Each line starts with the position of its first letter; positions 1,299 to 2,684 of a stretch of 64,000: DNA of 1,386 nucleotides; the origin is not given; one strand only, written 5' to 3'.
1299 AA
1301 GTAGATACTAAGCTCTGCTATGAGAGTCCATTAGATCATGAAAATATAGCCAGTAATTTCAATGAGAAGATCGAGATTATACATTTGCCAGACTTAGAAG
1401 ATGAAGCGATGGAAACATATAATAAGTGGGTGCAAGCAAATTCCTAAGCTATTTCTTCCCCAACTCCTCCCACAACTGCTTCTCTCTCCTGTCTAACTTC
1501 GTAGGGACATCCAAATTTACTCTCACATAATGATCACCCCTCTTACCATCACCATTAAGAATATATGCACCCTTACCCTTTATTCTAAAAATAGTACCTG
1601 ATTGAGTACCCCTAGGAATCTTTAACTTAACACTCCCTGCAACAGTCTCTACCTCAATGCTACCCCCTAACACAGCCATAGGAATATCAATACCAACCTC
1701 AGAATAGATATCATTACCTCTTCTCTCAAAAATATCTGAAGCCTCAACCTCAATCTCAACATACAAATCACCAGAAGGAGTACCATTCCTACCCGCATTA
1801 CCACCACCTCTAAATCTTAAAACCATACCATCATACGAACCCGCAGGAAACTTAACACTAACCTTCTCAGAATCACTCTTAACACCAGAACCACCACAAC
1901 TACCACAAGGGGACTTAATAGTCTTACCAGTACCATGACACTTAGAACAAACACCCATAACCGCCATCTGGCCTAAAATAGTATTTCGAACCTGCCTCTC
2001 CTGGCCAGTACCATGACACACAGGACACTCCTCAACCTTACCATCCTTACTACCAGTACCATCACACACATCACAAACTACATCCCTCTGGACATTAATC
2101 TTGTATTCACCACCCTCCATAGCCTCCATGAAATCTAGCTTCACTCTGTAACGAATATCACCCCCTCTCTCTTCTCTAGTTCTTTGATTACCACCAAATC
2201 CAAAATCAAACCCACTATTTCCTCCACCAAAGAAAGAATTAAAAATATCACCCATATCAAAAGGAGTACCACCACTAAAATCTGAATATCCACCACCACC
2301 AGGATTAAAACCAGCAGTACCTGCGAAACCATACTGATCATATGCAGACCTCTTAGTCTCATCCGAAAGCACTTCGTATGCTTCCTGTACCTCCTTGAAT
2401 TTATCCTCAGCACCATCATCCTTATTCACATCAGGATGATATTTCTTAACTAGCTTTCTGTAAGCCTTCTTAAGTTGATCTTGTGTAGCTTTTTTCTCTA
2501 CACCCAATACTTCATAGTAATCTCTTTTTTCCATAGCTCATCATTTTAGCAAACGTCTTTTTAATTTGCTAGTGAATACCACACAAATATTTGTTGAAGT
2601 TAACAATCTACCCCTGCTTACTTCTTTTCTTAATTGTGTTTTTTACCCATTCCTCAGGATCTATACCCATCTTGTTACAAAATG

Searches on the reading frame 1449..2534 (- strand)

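Call 72: search_protein_families(library=ncbifam, proteins=[window:1449-2534:-], max_evalue=1e-15)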
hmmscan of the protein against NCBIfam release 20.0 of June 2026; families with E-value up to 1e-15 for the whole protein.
window:1449-2534:- (361 aa): 11 families
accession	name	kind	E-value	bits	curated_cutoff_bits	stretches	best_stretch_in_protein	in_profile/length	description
TIGR02349.1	DnaJ_bact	equivalog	9.4e-124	413.4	377.2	1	5-360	1-352/354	molecular chaperone DnaJ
NF008035.0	PRK10767.1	subfamily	2.2e-113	379.1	338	1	1-360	1-346/374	molecular chaperone DnaJ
NF010874.0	PRK14281.1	equivalog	2.9e-102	342.8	619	1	3-360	2-371/397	chaperone protein DnaJ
NF010894.0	PRK14301.1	equivalog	3.6e-93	312.5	548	1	1-358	1-347/373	chaperone protein DnaJ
NF010871.0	PRK14278.1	equivalog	1.2e-92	310.7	502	1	4-359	3-348/378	molecular chaperone DnaJ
NF010885.0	PRK14292.1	equivalog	5.9e-87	292.1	585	1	5-356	3-343/371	chaperone protein DnaJ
NF010872.0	PRK14279.1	equivalog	3.1e-84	283.4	556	1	3-352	8-369/394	molecular chaperone DnaJ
NF010892.0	PRK14299.1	equivalog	6.7e-69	232.3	392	2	1-169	1-173/291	chaperone protein DnaJ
NF037946.1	terminal_TopJ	equivalog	6e-65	220.2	300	2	2-111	3-100/810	terminal organelle assembly protein TopJ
NF007618.0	PRK10266.1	equivalog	2.5e-51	175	403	2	1-149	1-142/306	curved DNA-binding protein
TIGR03835.1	termin_org_DnaJ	equivalog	1.2e-38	133.1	512.25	1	3-103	1-89/871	terminal organelle assembly protein TopJ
